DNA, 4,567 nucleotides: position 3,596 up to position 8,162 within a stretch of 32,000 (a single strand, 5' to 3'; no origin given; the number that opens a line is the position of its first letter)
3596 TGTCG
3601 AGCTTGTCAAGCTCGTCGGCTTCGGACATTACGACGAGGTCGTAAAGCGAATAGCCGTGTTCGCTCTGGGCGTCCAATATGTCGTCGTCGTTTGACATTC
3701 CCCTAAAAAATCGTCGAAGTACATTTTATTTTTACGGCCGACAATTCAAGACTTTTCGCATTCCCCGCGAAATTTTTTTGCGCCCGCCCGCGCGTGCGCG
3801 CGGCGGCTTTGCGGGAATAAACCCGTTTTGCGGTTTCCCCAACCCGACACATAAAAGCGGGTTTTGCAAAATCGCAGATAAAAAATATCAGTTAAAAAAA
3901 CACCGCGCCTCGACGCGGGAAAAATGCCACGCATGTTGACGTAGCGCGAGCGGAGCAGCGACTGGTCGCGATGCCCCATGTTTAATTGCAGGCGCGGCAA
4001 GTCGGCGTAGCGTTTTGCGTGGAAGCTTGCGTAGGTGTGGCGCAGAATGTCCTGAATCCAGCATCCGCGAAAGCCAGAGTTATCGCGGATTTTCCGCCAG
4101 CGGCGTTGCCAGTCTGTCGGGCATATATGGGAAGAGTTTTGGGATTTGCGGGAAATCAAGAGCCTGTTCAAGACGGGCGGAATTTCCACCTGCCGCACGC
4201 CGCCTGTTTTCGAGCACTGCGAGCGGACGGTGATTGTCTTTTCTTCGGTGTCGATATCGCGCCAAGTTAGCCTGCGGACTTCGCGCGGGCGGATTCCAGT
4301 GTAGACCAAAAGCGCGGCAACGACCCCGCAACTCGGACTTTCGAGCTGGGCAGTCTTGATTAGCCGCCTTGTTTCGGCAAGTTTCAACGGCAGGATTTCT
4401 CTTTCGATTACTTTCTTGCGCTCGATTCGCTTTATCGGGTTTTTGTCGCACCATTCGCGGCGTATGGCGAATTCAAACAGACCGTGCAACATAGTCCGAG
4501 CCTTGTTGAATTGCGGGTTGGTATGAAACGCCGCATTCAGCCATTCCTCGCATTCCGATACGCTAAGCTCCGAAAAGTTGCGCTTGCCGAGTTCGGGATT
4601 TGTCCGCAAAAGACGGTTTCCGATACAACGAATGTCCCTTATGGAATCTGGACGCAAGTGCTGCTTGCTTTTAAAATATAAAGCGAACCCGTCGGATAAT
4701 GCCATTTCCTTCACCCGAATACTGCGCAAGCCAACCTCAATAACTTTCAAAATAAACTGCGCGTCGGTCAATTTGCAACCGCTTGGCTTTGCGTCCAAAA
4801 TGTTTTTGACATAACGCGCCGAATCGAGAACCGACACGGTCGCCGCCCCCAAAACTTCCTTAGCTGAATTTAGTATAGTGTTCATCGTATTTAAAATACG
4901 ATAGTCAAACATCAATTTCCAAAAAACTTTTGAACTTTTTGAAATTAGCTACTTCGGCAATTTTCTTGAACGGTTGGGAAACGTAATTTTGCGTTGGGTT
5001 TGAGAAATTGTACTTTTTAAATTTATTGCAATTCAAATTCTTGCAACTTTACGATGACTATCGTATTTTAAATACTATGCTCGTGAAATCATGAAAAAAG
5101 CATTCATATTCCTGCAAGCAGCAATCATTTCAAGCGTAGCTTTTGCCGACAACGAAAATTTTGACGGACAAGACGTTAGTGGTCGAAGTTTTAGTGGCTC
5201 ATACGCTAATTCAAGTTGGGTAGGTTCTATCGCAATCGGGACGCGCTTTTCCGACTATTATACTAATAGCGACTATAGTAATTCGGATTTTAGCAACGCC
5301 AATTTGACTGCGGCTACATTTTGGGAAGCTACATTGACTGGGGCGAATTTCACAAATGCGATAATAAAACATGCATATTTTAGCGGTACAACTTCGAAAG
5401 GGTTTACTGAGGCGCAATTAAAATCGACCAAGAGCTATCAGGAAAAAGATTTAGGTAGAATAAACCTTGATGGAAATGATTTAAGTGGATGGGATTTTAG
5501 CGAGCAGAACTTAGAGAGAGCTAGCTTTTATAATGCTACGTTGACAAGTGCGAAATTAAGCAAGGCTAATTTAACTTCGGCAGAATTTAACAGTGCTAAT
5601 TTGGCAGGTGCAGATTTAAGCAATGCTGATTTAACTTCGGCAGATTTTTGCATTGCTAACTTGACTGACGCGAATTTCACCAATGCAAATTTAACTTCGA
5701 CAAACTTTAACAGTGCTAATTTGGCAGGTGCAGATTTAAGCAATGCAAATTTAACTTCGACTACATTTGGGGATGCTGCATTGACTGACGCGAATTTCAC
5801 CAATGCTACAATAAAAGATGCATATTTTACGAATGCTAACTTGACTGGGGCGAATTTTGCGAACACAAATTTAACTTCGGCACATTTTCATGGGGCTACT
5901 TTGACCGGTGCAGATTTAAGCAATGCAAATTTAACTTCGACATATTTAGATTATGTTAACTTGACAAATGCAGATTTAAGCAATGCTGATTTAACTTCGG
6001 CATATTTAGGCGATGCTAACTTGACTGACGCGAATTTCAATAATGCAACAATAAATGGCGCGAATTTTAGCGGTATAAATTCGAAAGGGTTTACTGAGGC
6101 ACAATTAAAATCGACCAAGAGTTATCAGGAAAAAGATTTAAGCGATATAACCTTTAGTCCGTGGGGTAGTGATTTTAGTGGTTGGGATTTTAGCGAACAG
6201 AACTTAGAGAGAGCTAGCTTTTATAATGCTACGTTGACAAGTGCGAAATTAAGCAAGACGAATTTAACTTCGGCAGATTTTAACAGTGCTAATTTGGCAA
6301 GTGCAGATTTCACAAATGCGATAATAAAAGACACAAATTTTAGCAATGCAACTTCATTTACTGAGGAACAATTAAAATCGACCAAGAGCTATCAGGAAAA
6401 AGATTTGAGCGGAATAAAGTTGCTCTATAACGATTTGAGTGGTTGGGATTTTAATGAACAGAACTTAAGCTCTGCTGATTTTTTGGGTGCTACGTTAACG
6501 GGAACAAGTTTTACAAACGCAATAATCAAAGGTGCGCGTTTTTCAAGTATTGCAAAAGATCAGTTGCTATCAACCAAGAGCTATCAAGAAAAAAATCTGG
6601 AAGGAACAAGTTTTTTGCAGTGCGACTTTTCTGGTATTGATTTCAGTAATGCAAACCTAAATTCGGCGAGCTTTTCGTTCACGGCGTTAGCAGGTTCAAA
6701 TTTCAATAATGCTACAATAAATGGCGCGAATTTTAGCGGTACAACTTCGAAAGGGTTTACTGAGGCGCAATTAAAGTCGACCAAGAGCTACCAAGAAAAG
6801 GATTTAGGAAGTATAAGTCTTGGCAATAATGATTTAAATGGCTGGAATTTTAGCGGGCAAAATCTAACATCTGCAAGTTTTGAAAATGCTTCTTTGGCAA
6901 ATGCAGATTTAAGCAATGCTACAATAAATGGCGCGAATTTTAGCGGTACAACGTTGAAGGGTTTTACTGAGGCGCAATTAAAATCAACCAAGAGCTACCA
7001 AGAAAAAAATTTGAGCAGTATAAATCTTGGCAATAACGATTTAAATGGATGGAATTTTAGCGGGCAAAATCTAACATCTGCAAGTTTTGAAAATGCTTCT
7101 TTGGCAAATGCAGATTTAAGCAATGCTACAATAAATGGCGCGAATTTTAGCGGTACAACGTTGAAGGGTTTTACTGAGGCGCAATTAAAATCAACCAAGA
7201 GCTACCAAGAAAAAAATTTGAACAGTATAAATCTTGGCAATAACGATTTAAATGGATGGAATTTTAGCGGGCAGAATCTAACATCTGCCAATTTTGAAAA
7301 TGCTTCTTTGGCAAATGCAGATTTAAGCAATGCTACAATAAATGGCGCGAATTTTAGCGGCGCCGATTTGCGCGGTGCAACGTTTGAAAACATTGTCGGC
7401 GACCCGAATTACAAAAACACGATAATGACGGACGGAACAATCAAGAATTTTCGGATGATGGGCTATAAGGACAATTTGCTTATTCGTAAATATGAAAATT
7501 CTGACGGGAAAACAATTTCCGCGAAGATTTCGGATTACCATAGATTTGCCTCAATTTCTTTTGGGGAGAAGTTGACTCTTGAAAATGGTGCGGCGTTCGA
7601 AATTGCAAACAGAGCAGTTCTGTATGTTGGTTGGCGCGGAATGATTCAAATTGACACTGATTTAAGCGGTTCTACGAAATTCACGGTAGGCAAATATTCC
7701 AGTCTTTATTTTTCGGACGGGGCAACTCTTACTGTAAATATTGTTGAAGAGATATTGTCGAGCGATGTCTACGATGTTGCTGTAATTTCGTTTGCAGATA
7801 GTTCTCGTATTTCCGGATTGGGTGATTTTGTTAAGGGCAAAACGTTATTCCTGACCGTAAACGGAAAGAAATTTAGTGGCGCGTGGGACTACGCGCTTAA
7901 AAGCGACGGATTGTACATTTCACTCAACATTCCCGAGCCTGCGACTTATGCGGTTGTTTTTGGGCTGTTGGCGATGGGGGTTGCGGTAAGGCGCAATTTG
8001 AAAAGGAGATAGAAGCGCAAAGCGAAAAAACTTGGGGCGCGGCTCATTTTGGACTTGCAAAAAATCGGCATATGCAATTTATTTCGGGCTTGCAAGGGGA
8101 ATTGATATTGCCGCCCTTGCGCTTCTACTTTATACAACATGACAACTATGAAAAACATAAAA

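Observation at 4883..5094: Candidate invertible promoter (phase-variation switch) between a tyrosine recombinase and a PEP-CTERM surface-protein gene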

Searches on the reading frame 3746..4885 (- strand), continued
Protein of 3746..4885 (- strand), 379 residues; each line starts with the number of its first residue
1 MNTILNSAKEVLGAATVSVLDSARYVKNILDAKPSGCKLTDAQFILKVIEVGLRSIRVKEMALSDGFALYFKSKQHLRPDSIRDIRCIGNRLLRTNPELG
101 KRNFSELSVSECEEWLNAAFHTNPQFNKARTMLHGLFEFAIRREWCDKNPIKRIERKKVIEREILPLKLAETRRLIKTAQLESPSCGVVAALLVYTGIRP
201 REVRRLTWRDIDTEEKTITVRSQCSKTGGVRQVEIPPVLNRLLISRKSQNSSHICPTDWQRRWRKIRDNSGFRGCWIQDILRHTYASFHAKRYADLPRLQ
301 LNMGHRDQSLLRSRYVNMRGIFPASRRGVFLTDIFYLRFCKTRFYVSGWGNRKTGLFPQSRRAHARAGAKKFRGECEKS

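Call 50: search_protein_families(library=ncbifam, proteins=[window:3890-4885:-, P0002], max_evalue=0.01)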
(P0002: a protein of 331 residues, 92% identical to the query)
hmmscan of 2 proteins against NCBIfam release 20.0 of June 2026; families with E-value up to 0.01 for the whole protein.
window:3890-4885:- (332 aa): 8 families
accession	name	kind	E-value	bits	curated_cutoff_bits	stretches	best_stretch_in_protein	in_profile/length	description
NF040815.2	recomb_XerA_Arch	equivalog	1.2e-14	54.5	220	1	112-307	43-244/263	site-specific tyrosine recombinase/integron integrase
TIGR02224.1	recomb_XerC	equivalog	8.1e-10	38.6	335.15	1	98-306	35-266/295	tyrosine recombinase XerC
TIGR02249.1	integrase_gron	subfamily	9.3e-10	38.3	265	1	87-243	21-173/315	integron integrase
NF001399.0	PRK00283.1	subfamily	6.8e-09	35.4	279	1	104-227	51-177/300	tyrosine recombinase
TIGR02225.1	recomb_XerD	equivalog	1.9e-07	30.7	329.6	1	105-227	39-167/290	site-specific tyrosine recombinase XerD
NF002331.0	PRK01287.1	subfamily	0.00014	20.9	371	1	129-223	103-201/365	site-specific tyrosine recombinase XerC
NF003462.0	PRK05084.1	equivalog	0.0022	16.8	267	0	189-223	200-234/360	tyrosine recombinase XerS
NF002685.0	PRK02436.1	equivalog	0.0035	17.2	178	1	182-250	110-174/245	site-specific tyrosine recombinase XerD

P0002 (331 aa): 8 families
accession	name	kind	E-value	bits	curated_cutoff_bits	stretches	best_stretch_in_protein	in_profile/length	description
NF040815.2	recomb_XerA_Arch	equivalog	1.2e-14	54.6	220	1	126-308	57-245/263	site-specific tyrosine recombinase/integron integrase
TIGR02224.1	recomb_XerC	equivalog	2.9e-10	40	335.15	1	98-306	35-266/295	tyrosine recombinase XerC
TIGR02249.1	integrase_gron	subfamily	3.5e-10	39.7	265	1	82-243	16-173/315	integron integrase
NF001399.0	PRK00283.1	subfamily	4.5e-09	36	279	1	105-227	52-177/300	tyrosine recombinase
TIGR02225.1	recomb_XerD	equivalog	1.1e-07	31.5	329.6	1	104-228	38-168/290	site-specific tyrosine recombinase XerD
NF002331.0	PRK01287.1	subfamily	7.7e-05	21.8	371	1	125-223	100-201/365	site-specific tyrosine recombinase XerC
NF003462.0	PRK05084.1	equivalog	0.0016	17.3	267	0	189-223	200-234/360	tyrosine recombinase XerS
NF002685.0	PRK02436.1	equivalog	0.004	17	178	1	182-250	110-174/245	site-specific tyrosine recombinase XerD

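Call 51: search_solved_structures(query=window:3890-4885:-, max_evalue=0.01)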
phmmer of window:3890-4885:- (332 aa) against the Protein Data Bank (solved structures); distinct sequences matched with E-value up to 0.01: 2.
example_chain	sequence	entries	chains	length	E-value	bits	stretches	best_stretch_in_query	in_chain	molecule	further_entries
5hxy_A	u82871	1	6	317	0.0001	24.7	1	168-307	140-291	Tyrosine recombinase XerA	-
1a0p_A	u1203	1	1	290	0.0038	19.6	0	132-223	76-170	SITE-SPECIFIC RECOMBINASE XERD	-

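Call 59: find_encoding_contigs(protein=P0010, flank=4000, max_places=5)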
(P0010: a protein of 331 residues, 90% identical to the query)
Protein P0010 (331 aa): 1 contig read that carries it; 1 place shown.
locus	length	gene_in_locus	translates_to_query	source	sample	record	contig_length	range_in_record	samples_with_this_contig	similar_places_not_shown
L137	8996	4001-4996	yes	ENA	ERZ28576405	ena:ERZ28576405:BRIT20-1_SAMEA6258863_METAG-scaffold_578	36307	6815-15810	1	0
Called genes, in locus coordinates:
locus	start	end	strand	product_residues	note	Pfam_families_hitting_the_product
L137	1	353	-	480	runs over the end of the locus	-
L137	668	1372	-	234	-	PF07963:N_methyl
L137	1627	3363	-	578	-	PF13599:Pentapeptide_4 (faint), PF25296:Decapeptide (faint), PF13576:Pentapeptide_3 (faint), PF00805:Pentapeptide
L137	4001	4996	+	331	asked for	PF00589:Phage_integrase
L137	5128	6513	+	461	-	PF03448:MgtE_N, PF14841:FliG_M (faint), PF00571:CBS, PF01769:MgtE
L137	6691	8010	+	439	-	PF01408:GFO_IDH_MocA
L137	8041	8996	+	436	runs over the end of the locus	PF01408:GFO_IDH_MocA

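Call 60: find_encoding_contigs(protein=P0004, flank=4000, max_places=5)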
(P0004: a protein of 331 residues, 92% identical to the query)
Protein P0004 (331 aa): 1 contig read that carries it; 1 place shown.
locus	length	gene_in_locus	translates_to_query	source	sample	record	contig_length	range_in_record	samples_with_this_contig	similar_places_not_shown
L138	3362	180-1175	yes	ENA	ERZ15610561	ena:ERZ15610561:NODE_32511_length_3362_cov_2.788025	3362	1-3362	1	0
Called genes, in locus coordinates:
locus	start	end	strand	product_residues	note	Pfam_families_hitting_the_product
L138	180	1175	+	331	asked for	PF00589:Phage_integrase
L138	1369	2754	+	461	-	PF03448:MgtE_N, PF14841:FliG_M (faint), PF00571:CBS, PF01769:MgtE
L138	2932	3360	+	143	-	?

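Call 61: find_encoding_contigs(protein=P0013, flank=4000, max_places=5)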
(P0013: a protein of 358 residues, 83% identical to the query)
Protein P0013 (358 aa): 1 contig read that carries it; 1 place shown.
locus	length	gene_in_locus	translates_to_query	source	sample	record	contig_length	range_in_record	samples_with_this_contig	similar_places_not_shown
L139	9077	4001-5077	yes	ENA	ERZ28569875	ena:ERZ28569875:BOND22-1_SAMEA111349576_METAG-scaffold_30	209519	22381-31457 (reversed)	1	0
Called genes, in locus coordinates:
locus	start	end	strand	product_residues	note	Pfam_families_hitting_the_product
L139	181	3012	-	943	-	PF13576:Pentapeptide_3 (weak), PF13599:Pentapeptide_4, PF00805:Pentapeptide (weak), PF13599:Pentapeptide_4, PF00805:Pentapeptide, PF13599:Pentapeptide_4, PF00805:Pentapeptide (weak), PF13599:Pentapeptide_4, +3 more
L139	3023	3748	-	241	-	-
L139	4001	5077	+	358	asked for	PF00589:Phage_integrase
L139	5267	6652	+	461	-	PF03448:MgtE_N, PF14841:FliG_M (faint), PF00571:CBS, PF01769:MgtE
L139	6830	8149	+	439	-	PF01408:GFO_IDH_MocA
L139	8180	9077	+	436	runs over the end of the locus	PF01408:GFO_IDH_MocA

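Call 73: search_solved_structures(query=P0002, max_evalue=0.01, show_alignments=2)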
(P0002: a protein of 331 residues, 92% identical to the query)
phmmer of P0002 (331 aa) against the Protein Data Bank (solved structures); distinct sequences matched with E-value up to 0.01: 2.
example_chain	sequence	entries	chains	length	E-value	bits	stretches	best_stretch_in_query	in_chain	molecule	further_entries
5hxy_A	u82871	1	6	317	9e-05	25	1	168-308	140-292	Tyrosine recombinase XerA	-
1a0p_A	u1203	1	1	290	0.003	19.9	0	131-223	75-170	SITE-SPECIFIC RECOMBINASE XERD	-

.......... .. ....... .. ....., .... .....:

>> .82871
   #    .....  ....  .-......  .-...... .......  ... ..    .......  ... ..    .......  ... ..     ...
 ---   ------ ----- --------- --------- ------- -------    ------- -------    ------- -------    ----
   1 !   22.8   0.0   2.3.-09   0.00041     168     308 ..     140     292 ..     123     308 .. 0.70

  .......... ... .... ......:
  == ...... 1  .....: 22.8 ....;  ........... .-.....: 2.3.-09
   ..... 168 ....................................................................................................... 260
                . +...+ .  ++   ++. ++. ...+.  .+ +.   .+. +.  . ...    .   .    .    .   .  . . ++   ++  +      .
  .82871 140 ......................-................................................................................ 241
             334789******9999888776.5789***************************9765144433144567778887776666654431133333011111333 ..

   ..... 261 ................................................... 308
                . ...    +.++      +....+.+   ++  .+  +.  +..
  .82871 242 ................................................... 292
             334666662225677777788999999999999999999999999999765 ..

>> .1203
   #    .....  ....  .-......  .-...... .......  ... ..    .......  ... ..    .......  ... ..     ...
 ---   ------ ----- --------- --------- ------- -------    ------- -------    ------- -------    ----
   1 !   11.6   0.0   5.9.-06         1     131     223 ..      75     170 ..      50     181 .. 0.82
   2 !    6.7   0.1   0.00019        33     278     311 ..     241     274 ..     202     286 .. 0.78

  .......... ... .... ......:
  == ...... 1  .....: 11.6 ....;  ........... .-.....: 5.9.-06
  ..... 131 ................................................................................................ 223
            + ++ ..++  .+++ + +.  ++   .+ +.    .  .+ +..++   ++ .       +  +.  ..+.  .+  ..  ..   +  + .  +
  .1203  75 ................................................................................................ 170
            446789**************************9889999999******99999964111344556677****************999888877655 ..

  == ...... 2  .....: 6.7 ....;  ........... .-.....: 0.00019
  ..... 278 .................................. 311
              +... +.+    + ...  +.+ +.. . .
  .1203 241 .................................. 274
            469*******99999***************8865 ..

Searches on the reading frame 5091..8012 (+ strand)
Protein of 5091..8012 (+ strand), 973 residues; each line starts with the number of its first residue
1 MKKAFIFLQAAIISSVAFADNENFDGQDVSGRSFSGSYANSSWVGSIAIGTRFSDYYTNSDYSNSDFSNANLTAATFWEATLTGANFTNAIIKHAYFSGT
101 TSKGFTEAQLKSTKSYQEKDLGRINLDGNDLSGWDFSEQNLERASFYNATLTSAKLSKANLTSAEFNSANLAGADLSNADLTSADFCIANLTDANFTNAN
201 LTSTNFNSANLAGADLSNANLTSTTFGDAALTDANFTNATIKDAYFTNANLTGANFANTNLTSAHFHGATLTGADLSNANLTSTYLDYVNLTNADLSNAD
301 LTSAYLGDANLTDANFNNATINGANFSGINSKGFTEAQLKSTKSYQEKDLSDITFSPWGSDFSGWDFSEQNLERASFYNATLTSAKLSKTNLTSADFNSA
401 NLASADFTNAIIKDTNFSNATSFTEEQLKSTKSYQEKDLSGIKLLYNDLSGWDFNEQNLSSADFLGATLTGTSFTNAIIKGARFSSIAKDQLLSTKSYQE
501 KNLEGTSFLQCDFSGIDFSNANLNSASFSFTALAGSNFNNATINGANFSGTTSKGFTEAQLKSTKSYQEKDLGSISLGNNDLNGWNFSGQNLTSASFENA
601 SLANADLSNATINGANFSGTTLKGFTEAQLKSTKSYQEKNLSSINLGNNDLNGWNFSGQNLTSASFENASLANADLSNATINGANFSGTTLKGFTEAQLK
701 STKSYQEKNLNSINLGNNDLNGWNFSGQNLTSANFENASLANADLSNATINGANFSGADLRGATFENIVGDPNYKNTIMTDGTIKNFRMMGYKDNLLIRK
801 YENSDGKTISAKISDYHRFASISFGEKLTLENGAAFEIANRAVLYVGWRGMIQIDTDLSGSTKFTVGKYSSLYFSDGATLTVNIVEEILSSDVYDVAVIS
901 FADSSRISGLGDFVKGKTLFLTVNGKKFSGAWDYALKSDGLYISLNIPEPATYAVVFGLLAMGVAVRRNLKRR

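Call 7: search_protein_families(library=pfam, proteins=[window:5091-8012:+], max_evalue=0.01)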
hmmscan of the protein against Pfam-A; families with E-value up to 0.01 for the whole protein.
window:5091-8012:+ (973 aa): 7 families
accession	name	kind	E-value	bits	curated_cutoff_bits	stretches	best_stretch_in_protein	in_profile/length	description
PF00805.28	Pentapeptide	-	2.1e-99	324.8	20.2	18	243-278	5-40/40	Pentapeptide repeats (8 copies)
PF13599.13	Pentapeptide_4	-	8.6e-75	247.3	38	11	220-295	2-77/78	Pentapeptide repeat region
PF13576.12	Pentapeptide_3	-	1.4e-55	185.7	27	8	236-279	1-47/48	Pentapeptide repeats (9 copies)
PF25296.1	Decapeptide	-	5e-25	87.6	45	1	135-197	11-73/74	Decapeptide repeat region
PF23894.2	LD_SV2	-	3.4e-07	31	29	1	215-271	31-87/92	SV2A/B/C luminal domain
PF24901.1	HTH_MCM7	-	1.9e-05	24.8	26.5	0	102-121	43-63/76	DNA replication licensing factor MCM7, winged helix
PF07589.16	PEP-CTERM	-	0.0075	16.8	20.7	0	947-968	2-23/24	PEP-CTERM motif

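Call 10: find_encoding_contigs(protein=window:5091-8012:+, flank=3000, max_places=10)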
Protein window:5091-8012:+ (973 aa): no gene with exactly this product is on record in the collection.

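Call 39: search_protein_families(library=pfam, alignment_id=A1, max_evalue=0.01)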
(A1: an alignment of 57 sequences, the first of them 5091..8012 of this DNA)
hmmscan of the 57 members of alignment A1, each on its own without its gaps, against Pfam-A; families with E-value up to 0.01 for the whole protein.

A. member 1, window:5091-8012:+ (973 aa): 7 families
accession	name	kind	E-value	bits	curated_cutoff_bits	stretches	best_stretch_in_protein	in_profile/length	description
PF00805.28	Pentapeptide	-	2.1e-99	324.8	20.2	18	243-278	5-40/40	Pentapeptide repeats (8 copies)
PF13599.13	Pentapeptide_4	-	8.6e-75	247.3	38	11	220-295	2-77/78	Pentapeptide repeat region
PF13576.12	Pentapeptide_3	-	1.4e-55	185.7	27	8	236-279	1-47/48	Pentapeptide repeats (9 copies)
PF25296.1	Decapeptide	-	5e-25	87.6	45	1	135-197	11-73/74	Decapeptide repeat region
PF23894.2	LD_SV2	-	3.4e-07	31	29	1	215-271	31-87/92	SV2A/B/C luminal domain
PF24901.1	HTH_MCM7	-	1.9e-05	24.8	26.5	0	102-121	43-63/76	DNA replication licensing factor MCM7, winged helix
PF07589.16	PEP-CTERM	-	0.0075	16.8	20.7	0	947-968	2-23/24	PEP-CTERM motif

B. families by the number of members that match (of 57 scanned): 39 families (the first 25 are shown)
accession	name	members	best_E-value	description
PF07589.16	PEP-CTERM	11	3.5e-05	PEP-CTERM motif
PF00805.28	Pentapeptide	9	1.3e-111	Pentapeptide repeats (8 copies)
PF13599.13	Pentapeptide_4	9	8.6e-75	Pentapeptide repeat region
PF13576.12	Pentapeptide_3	9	1.4e-55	Pentapeptide repeats (9 copies)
PF23894.2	LD_SV2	6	3.4e-07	SV2A/B/C luminal domain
PF25296.1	Decapeptide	5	3.9e-33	Decapeptide repeat region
PF03797.25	Autotransporter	2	6.8e-35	Autotransporter beta-domain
PF10137.14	CAP12-PCTIR_TIR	2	8.2e-05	CAP12/Pycsar effector protein, TIR domain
PF07507.16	WavE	1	2.5e-44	WavE lipopolysaccharide synthesis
PF00069.31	Pkinase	1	1.2e-37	Protein kinase domain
PF01755.23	Glyco_transf_25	1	1.9e-27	Glycosyltransferase family 25 (LPS biosynthesis protein)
PF01757.29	Acyl_transf_3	1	1.6e-22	Acyltransferase domain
PF22399.1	DUF6979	1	4.5e-17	Family of unknown function (DUF6979)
PF03743.19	TrbI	1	1e-16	Bacterial conjugation TrbI-like protein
PF07714.23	PK_Tyr_Ser-Thr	1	3.1e-12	Protein tyrosine and serine/threonine kinase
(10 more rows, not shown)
